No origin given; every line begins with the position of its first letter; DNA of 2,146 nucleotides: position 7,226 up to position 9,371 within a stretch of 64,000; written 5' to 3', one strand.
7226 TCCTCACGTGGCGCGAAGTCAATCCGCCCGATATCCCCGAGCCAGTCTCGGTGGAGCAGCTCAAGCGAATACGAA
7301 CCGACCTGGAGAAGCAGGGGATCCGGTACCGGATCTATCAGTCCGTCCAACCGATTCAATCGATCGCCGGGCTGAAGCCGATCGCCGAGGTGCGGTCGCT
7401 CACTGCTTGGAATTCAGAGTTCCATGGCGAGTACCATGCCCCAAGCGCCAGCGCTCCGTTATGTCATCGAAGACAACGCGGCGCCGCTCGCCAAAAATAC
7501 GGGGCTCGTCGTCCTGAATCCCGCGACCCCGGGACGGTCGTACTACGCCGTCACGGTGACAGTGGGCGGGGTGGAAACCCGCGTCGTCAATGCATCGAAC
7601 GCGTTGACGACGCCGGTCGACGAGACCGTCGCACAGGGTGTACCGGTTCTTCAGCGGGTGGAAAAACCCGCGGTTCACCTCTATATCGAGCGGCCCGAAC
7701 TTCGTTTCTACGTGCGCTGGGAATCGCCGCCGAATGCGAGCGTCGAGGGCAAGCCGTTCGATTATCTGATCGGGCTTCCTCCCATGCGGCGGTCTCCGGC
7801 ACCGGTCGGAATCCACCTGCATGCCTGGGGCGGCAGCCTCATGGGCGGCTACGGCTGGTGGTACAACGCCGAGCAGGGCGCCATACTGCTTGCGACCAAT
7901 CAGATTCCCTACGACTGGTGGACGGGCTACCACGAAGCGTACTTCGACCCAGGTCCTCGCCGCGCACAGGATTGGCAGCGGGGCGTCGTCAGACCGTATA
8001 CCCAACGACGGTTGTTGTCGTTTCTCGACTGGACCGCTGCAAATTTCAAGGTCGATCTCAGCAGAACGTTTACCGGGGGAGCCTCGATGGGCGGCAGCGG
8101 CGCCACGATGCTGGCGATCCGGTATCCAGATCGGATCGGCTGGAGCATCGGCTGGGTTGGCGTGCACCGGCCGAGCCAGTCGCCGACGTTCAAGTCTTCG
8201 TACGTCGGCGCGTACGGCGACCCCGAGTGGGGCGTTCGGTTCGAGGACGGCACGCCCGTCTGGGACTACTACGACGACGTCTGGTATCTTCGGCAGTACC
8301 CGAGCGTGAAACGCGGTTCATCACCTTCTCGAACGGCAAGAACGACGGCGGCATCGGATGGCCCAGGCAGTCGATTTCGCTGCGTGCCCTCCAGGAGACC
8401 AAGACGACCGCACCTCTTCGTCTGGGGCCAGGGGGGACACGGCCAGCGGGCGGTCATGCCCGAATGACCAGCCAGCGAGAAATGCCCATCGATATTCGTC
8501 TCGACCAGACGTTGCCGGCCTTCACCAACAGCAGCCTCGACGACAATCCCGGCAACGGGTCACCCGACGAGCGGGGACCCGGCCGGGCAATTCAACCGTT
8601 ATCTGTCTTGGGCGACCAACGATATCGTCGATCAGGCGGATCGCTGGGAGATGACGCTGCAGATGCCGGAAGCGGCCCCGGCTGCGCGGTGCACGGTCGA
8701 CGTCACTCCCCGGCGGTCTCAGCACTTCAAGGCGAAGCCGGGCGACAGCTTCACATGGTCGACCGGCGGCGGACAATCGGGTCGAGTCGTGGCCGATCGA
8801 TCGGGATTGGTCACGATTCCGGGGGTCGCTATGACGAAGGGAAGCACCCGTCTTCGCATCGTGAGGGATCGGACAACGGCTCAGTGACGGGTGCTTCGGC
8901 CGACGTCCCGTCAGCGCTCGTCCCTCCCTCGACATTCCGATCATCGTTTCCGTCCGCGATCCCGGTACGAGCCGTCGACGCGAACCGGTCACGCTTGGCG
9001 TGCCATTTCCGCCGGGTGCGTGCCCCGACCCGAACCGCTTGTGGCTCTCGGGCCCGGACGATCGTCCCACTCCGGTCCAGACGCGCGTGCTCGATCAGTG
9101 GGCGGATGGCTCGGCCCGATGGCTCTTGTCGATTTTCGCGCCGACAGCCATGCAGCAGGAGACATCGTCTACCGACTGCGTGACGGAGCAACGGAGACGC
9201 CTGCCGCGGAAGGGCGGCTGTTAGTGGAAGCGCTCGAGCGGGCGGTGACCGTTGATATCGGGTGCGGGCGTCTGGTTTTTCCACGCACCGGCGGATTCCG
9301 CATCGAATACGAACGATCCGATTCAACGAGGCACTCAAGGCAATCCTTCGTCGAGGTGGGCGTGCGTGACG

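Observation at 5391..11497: Three adjacent secreted glycan-processing-like genes are far more eroded than their neighbours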

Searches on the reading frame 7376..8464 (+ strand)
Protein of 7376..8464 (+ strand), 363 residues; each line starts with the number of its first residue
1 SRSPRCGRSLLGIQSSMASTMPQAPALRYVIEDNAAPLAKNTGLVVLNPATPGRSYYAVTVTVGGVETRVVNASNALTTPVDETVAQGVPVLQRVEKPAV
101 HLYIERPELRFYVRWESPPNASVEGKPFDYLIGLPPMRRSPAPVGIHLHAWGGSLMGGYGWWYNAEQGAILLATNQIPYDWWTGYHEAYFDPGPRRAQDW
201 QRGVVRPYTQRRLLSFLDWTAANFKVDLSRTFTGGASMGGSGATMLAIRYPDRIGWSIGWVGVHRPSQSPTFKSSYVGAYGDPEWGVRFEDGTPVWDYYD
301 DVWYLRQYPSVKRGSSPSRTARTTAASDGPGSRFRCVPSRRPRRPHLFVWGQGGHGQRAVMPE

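Call 5: search_protein_families(library=pfam, proteins=[window:7376-8464:+], max_evalue=0.01)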
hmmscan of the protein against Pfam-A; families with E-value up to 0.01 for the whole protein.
window:7376-8464:+ (363 aa): 1 family
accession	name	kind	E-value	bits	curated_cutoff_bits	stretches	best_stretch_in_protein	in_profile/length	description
PF00756.26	Esterase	-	0.00013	22.2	22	1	216-282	102-154/251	Putative esterase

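Call 12: find_homologous_proteins(query=window:7376-8464:+)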
Query window:7376-8464:+ (363 aa): 416 proteins with E <= 0.001 among 4548 candidates; the best 120 are listed.
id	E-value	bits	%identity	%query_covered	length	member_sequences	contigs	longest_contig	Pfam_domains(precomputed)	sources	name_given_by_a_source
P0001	1.1e-239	813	100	96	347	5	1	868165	-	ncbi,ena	-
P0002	6.3e-139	481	59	95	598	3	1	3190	-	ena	-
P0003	8.6e-136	471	58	95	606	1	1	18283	-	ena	-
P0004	1.4e-134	467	59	94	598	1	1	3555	PF00756.27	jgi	jgi:hypothetical protein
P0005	2.6e-134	466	59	93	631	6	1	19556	PF00756.27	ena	-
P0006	1.5e-133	463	58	94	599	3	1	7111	-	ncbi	-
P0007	1.6e-133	463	58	94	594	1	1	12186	PF00756.27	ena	-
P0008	4.8e-133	462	60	94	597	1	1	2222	PF00756.27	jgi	jgi:pimeloyl-ACP methyl ester carboxylesterase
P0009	1.0e-132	461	58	94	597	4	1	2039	-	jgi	jgi:pimeloyl-ACP methyl ester carboxylesterase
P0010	1.6e-132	460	57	95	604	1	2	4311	PF00756.27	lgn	-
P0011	1.7e-132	460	57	95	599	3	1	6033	-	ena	-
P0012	3.4e-132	459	59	94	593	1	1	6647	-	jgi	-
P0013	3.6e-132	459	58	94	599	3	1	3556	PF00756.27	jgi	-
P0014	3.8e-132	459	58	95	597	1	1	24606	PF00756.27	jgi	jgi:pimeloyl-ACP methyl ester carboxylesterase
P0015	5.9e-132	458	58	94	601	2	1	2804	PF00756.27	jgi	-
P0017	7.9e-132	458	57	94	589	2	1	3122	PF00756.27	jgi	-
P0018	8.0e-132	458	57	95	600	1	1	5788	PF00756.27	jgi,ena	jgi:pimeloyl-ACP methyl ester carboxylesterase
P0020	1.2e-131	457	58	95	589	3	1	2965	PF00756.27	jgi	-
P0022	1.8e-131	457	59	92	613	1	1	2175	PF00756.27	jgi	jgi:pimeloyl-ACP methyl ester carboxylesterase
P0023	1.8e-131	457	57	94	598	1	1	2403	PF00756.27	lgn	-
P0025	3.2e-131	456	57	94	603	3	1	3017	PF00756.27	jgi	jgi:pimeloyl-ACP methyl ester carboxylesterase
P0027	6.8e-131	455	57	95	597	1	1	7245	PF00756.27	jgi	-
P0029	8.7e-131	454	57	94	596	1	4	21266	PF00756.27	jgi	jgi:pimeloyl-ACP methyl ester carboxylesterase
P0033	1.5e-130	454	55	95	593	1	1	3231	PF00756.27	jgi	jgi:pimeloyl-ACP methyl ester carboxylesterase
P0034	2.3e-130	453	57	94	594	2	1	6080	PF00756.27,PF00326.28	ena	-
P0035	2.7e-130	453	57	95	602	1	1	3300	PF00756.27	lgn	-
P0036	2.8e-130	453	57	94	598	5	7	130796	PF00756.27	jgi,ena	jgi:pimeloyl-ACP methyl ester carboxylesterase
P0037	3.0e-130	453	55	93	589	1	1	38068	PF00756.27,PF00326.28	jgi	jgi:pimeloyl-ACP methyl ester carboxylesterase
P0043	1.5e-129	450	57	95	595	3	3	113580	PF00756.27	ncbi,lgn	-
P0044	4.6e-129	449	57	95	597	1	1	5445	PF00756.27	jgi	jgi:pimeloyl-ACP methyl ester carboxylesterase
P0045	4.7e-129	449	56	94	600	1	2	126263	PF00756.27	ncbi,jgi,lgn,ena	-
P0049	7.1e-129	448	57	94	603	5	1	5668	PF00756.27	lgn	-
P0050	8.1e-129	448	56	94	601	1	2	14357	PF00756.27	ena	-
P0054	2.0e-128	447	57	94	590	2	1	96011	PF00756.27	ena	-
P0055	2.4e-128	446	55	95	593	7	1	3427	PF00756.27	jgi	jgi:pimeloyl-ACP methyl ester carboxylesterase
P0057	3.0e-128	446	55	94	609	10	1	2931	PF00756.27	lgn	-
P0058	4.2e-128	446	56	94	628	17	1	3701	PF00756.27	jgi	-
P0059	4.2e-128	446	55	94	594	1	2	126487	PF00756.27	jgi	-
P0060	4.7e-128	445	58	94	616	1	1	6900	PF00756.27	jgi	jgi:pimeloyl-ACP methyl ester carboxylesterase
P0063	4.8e-128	445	56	94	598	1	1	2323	PF00756.27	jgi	jgi:pimeloyl-ACP methyl ester carboxylesterase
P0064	6.1e-128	445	55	94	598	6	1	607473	PF00756.27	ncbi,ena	-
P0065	6.3e-128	445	57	94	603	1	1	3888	PF00756.27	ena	-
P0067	6.6e-128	445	57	93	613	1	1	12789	PF00756.27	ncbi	-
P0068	6.8e-128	445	56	94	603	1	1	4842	PF00756.27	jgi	jgi:pimeloyl-ACP methyl ester carboxylesterase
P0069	7.1e-128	445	56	94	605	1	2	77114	PF00756.27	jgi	jgi:S-formylglutathione hydrolase FrmB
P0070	8.7e-128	444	56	94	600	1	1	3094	PF00756.27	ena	-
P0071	9.3e-128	444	55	95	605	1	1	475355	PF00756.27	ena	-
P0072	9.5e-128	444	57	94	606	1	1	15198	PF00756.27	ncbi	-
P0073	1.6e-127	444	55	95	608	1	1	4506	PF00756.27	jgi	jgi:pimeloyl-ACP methyl ester carboxylesterase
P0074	1.6e-127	444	56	94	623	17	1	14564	PF00756.27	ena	-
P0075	1.8e-127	443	59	92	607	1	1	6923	PF00756.27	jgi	-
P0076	2.3e-127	443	57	93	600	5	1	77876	PF00756.27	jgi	jgi:pimeloyl-ACP methyl ester carboxylesterase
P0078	3.2e-127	443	55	95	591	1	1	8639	PF00756.27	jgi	jgi:pimeloyl-ACP methyl ester carboxylesterase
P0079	3.8e-127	442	55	94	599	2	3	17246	PF00756.27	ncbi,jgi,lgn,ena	-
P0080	4.4e-127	442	56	94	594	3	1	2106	PF00756.27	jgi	jgi:pimeloyl-ACP methyl ester carboxylesterase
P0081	5.1e-127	442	56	95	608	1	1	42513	PF00756.27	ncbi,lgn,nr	ncbi:MAG: hypothetical protein JXB62_06250 [Pirellulales bacterium]|nr:hypothetical protein [Pirellu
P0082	5.5e-127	442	56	95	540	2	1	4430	PF00756.27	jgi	jgi:pimeloyl-ACP methyl ester carboxylesterase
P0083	5.9e-127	442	57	93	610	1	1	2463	PF00756.27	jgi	jgi:pimeloyl-ACP methyl ester carboxylesterase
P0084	7.2e-127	441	56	94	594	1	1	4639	PF00756.27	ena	-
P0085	7.5e-127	441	56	93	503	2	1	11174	PF00756.27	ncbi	-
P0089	1.8e-126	440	54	94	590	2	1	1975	PF00756.27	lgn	-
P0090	2.0e-126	440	57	94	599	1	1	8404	PF00756.27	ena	-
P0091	2.1e-126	440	58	93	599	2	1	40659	PF00756.27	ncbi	ncbi:MAG: alpha/beta hydrolase family protein [Planctomycetota bacterium]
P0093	2.8e-126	440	55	94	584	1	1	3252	PF00756.27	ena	-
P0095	3.5e-126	439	56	95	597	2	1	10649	PF00756.27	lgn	-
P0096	3.7e-126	439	55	94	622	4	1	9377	PF00756.27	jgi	-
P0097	3.9e-126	439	58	92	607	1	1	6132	PF00756.27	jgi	jgi:pimeloyl-ACP methyl ester carboxylesterase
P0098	5.0e-126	439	57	93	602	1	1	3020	PF00756.27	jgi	jgi:pimeloyl-ACP methyl ester carboxylesterase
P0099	7.6e-126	438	57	94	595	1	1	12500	PF00756.27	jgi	jgi:pimeloyl-ACP methyl ester carboxylesterase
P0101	1.1e-125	438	56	95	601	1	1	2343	PF00756.27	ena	-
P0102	1.1e-125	438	56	94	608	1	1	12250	PF00756.27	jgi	jgi:pimeloyl-ACP methyl ester carboxylesterase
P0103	1.5e-125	437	56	94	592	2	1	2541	PF00756.27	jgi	-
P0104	1.7e-125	437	56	94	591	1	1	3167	PF00756.27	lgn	-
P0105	1.7e-125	437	55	94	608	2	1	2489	PF00756.27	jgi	jgi:pimeloyl-ACP methyl ester carboxylesterase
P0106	1.8e-125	437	57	94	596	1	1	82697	PF00756.27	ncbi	ncbi:MAG: alpha/beta hydrolase family protein [Candidatus Brocadiia bacterium]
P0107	2.4e-125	436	55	94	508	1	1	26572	PF00756.27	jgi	-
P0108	2.8e-125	436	55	94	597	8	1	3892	PF00756.27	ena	-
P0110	3.4e-125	436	55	94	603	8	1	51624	PF00756.27,PF00326.28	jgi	jgi:pimeloyl-ACP methyl ester carboxylesterase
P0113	9.7e-125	434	55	94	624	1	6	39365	PF00756.27,PF00326.28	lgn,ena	-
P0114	1.1e-124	434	55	94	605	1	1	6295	PF00756.27,PF00326.28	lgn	-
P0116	1.6e-124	434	54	94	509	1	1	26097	PF00756.27,PF00561.27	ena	-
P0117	3.8e-124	433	55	94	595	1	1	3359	PF00756.27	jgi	jgi:pimeloyl-ACP methyl ester carboxylesterase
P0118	3.9e-124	432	55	94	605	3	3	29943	PF00756.27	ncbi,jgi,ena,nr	ncbi:MAG TPA: alpha/beta hydrolase-fold protein [Thermoguttaceae bacterium]|nr:alpha/beta hydrolase-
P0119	4.1e-124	432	54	94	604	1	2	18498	PF00756.27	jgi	-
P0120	4.4e-124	432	57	93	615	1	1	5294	PF00756.27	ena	-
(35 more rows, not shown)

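Call 14: find_encoding_contigs(protein=P0001, flank=10000, max_places=10)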
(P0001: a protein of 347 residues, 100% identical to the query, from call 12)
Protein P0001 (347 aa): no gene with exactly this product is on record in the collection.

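Call 15: list_cluster_members(proteins=[P0001])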
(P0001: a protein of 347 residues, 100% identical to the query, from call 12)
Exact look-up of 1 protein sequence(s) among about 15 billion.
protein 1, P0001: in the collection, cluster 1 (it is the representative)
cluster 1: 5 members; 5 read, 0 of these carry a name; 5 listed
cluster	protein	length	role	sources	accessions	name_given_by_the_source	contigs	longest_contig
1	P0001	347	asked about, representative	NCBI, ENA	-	-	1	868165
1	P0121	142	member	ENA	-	-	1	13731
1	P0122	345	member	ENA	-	-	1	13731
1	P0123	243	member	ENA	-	-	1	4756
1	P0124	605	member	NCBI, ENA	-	-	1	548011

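Call 16: find_encoding_contigs(protein=P0124, flank=10000, max_places=10)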
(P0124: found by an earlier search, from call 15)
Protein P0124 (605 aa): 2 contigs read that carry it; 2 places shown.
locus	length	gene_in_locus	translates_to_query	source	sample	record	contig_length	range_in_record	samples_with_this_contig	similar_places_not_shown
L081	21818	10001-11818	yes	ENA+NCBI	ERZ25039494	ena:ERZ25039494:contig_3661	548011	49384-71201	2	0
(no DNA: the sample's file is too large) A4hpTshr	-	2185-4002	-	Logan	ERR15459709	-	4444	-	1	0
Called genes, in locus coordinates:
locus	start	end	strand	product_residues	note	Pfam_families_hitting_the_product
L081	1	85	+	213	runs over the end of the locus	PF02563:Poly_export, PF10531:SLBB, PF22461:SLBB_2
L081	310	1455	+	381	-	-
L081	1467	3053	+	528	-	PF02706:Wzz (weak), PF13807:GNVR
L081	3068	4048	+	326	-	PF13191:AAA_16, PF13401:AAA_22, PF13604:AAA_30 (weak)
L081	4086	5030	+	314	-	PF01656:CbiA, PF06564:CBP_BcsQ (weak), PF10609:ParA (weak), PF13614:AAA_31 (faint)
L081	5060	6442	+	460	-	PF13727:CoA_binding_3, PF02397:Bac_transf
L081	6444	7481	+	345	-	PF02388:FemAB (weak), PF13480:Acetyltransf_6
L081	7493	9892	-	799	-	PF10162:G8, PF24606:CEMIP_beta-hel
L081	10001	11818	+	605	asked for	PF00756:Esterase (weak)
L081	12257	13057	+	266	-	-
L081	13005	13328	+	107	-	-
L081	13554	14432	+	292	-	-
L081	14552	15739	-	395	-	PF13439:Glyco_transf_4 (weak), PF00534:Glycos_transf_1 (weak), PF13692:Glyco_trans_1_4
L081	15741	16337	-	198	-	PF00132:Hexapep (faint), PF14602:Hexapep_2 (faint)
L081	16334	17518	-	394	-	PF13439:Glyco_transf_4, PF13579:Glyco_trans_4_4, PF20706:GT4-conflict (weak), PF00534:Glycos_transf_1, PF13692:Glyco_trans_1_4, PF13524:Glyco_trans_1_2 (weak)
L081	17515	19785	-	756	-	PF22842:Pel9A-like_beta_helix (weak), PF00535:Glycos_transf_2, PF10111:Glyco_tranf_2_2 (faint), PF13641:Glyco_tranf_2_3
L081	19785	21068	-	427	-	PF00733:Asn_synthase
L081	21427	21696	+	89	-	-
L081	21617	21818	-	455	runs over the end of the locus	PF19358:DUF5935, PF04932:Wzy_C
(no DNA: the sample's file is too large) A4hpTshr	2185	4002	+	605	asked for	PF00756:Esterase (weak)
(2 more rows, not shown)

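Call 17: find_encoding_contigs(protein=P0122, flank=10000, max_places=10)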
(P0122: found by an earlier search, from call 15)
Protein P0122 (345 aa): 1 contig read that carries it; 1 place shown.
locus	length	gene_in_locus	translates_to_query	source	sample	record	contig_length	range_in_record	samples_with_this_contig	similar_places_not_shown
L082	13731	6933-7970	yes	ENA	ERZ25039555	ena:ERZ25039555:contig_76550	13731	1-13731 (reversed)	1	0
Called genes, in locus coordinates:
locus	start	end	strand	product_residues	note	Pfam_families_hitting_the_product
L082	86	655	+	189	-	-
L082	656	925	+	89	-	-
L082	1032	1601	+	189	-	PF01656:CbiA, PF06564:CBP_BcsQ (weak), PF10609:ParA (weak), PF13614:AAA_31 (faint)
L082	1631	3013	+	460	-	PF13727:CoA_binding_3, PF02397:Bac_transf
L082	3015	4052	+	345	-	PF02388:FemAB (weak), PF13480:Acetyltransf_6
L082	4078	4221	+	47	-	-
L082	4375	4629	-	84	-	-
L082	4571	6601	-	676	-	PF10162:G8, PF24606:CEMIP_beta-hel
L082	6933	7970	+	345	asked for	PF00756:Esterase (weak)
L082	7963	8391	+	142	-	-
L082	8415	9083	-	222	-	-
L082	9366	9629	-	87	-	-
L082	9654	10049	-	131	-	-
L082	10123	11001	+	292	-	-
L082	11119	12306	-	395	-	PF13439:Glyco_transf_4 (weak), PF00534:Glycos_transf_1 (weak), PF13692:Glyco_trans_1_4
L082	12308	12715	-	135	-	PF00132:Hexapep (faint), PF14602:Hexapep_2 (weak)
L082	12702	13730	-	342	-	?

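Call 29: find_encoding_contigs(protein=P0123, flank=10000, max_places=10)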
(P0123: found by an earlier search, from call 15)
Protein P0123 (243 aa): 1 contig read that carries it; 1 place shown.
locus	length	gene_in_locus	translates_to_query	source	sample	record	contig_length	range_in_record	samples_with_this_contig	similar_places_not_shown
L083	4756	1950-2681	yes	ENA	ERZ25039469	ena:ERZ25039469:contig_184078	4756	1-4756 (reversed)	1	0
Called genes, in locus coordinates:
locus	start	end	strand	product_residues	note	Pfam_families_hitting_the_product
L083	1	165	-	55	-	?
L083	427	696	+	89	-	-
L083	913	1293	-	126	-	-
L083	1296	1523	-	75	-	-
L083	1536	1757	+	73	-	-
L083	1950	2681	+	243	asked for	-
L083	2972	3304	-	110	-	-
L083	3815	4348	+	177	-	-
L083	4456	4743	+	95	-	-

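Call 59: search_protein_families(library=pfam, proteins=[L081:7496-9892:-, L081:10001-11815:+], max_evalue=0.001)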
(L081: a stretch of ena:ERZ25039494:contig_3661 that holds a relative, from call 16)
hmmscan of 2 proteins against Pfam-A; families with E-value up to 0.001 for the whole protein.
L081:7496-9892:- (799 aa): 2 families
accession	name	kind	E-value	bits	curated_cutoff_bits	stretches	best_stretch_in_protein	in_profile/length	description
PF24606.1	CEMIP_beta-hel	-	1.8e-16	60.9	27.3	1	349-436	23-107/212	CEMIP beta-helix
PF10162.14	G8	-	8.8e-14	51.9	22.9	1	84-204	1-123/124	G8 domain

L081:10001-11815:+ (605 aa): 2 families
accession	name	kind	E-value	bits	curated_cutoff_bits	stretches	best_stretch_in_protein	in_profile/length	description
PF00756.26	Esterase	-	1.5e-07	31.9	22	1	319-447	102-214/251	Putative esterase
PF00326.27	Peptidase_S9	-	5e-05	23.3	22.6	1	294-457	23-186/213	Prolyl oligopeptidase family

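Call 74: search_protein_families(library=ncbifam, proteins=[L081:7496-9892:-, L081:10001-11815:+], max_evalue=0.00001)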
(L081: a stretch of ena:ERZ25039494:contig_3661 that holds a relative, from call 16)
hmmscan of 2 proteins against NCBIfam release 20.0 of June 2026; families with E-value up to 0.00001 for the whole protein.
L081:7496-9892:- (799 aa): 0 families

L081:10001-11815:+ (605 aa): 1 family
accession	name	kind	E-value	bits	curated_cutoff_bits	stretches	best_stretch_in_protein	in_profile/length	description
NF050058.1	e_dPHAscl_type1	hypoth_equivalog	1.4e-06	28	150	1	233-358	10-130/276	extracellular catalytic domain type 1 short-chain-length polyhydroxyalkanoate depolymerase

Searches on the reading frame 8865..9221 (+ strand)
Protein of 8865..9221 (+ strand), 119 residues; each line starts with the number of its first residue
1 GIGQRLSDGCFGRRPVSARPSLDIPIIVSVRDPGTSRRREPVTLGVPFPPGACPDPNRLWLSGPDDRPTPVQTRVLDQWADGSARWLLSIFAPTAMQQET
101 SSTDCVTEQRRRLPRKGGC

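Call 5: search_protein_families(library=pfam, proteins=[window:8865-9221:+], max_evalue=0.01)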
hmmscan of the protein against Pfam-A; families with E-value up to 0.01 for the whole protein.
window:8865-9221:+ (119 aa): 1 family
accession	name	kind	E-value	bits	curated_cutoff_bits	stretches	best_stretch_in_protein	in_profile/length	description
PF19501.5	PcRGLX_1st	-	4e-09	36.6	22.1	1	37-87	14-64/83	PcRGLX-like N-terminal RIFT barrel domain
